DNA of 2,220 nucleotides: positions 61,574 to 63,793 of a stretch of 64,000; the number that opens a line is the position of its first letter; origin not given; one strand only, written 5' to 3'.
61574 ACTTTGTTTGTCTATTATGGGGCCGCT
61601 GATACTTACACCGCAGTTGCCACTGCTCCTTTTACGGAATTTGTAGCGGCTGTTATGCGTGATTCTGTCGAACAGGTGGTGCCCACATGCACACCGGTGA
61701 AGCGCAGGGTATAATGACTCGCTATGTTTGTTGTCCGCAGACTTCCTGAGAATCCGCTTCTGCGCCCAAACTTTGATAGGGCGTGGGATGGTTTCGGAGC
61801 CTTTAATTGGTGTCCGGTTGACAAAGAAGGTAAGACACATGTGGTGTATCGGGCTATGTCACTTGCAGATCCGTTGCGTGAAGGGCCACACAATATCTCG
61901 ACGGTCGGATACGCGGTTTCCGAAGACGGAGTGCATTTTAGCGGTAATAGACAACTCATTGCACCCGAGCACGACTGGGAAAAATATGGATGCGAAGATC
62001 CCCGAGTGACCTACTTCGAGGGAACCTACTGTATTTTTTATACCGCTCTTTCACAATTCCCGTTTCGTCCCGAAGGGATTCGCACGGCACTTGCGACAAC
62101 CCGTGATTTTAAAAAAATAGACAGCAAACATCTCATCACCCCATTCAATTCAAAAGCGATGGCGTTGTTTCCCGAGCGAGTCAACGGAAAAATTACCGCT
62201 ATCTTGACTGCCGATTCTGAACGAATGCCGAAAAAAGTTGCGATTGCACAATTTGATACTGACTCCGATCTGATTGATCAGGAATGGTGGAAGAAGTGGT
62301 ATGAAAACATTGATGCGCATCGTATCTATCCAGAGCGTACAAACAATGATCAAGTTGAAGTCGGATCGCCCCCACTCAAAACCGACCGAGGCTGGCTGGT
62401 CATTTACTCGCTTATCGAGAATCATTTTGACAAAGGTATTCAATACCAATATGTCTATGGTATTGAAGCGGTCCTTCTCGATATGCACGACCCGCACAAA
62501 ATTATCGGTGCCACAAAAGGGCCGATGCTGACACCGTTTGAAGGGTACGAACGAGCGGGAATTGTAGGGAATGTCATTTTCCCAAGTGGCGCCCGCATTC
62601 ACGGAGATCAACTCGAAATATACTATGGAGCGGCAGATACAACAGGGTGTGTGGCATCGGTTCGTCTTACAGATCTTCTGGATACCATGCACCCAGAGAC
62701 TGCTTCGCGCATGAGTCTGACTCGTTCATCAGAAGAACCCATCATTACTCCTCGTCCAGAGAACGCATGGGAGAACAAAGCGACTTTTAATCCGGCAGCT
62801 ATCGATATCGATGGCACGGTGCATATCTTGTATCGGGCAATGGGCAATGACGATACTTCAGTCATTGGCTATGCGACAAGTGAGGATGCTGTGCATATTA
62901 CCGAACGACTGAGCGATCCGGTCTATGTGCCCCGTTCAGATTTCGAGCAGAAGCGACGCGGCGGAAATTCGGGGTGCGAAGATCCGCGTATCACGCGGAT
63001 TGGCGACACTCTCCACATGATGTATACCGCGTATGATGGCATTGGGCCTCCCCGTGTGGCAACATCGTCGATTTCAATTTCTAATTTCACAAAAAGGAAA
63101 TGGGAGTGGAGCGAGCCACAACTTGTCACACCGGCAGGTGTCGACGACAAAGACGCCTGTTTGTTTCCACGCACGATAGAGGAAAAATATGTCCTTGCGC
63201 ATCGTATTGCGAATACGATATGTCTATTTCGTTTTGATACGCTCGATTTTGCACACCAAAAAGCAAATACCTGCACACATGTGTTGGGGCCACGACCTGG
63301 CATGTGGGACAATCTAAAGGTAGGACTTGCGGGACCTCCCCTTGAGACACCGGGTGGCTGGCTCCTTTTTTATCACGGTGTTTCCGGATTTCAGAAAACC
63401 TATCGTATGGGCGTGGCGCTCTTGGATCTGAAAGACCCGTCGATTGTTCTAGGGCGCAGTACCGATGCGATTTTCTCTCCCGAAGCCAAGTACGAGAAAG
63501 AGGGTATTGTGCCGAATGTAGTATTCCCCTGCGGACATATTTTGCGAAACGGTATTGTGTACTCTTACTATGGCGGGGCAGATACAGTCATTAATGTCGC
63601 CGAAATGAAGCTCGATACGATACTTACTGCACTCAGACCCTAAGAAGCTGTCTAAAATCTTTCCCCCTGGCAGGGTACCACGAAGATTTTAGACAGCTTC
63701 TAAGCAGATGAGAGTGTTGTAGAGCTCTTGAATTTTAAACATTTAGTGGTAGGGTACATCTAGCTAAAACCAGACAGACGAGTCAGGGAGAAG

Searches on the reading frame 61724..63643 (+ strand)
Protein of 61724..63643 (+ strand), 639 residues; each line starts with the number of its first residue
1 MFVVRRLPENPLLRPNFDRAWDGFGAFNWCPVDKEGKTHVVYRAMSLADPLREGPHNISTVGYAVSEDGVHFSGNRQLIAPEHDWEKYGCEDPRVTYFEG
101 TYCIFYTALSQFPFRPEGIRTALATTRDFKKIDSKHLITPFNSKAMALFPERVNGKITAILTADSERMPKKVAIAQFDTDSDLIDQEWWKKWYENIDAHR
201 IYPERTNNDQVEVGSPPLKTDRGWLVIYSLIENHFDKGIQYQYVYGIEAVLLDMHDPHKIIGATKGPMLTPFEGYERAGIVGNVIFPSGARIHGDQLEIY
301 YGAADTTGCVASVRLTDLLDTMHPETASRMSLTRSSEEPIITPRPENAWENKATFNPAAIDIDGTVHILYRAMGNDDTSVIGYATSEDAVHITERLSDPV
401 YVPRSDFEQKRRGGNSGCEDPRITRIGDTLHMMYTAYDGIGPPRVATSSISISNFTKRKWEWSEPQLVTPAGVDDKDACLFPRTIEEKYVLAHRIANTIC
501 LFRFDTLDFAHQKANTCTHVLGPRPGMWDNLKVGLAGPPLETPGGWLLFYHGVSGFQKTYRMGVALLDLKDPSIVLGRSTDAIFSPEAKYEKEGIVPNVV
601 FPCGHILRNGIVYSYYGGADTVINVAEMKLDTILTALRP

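Call 37: find_encoding_contigs(protein=window:61724-63643:+, flank=10000, max_places=1)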
Protein window:61724-63643:+ (639 aa): 9 contigs read that carry it; 1 place shown.
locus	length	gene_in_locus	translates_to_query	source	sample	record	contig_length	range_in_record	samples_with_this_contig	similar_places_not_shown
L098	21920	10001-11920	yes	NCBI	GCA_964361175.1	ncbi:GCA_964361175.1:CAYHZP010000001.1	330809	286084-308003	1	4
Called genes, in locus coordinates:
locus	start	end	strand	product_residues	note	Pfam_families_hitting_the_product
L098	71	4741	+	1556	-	PF24514:SpaA_4, PF17802:SpaA (faint), PF19403:SpaA_2 (weak), PF24514:SpaA_4, PF22904:NOMO1-like_2nd (faint), PF17210:SdrD_B, PF01471:PG_binding_1 (faint)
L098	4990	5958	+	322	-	PF00188:CAP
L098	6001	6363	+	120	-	PF01219:DAGK_prokar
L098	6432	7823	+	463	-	PF02878:PGM_PMM_I, PF02879:PGM_PMM_II, PF02880:PGM_PMM_III, PF00408:PGM_PMM_IV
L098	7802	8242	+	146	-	PF01050:MannoseP_isomer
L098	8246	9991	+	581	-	PF04041:Glyco_hydro_130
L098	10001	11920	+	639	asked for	PF04041:Glyco_hydro_130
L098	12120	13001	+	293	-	PF00805:Pentapeptide (weak), PF13599:Pentapeptide_4 (weak), PF00805:Pentapeptide (weak)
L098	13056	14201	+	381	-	PF26514:DUF8173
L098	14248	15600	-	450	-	PF00595:PDZ, PF17820:PDZ_6, PF03572:Peptidase_S41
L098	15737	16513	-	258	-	PF01061:ABC2_membrane, PF12698:ABC2_membrane_3 (weak)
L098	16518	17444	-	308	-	PF00005:ABC_tran, PF13304:AAA_21 (faint)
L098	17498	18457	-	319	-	PF02557:VanY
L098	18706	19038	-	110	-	-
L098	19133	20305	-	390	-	PF03129:HGTP_anticodon (weak)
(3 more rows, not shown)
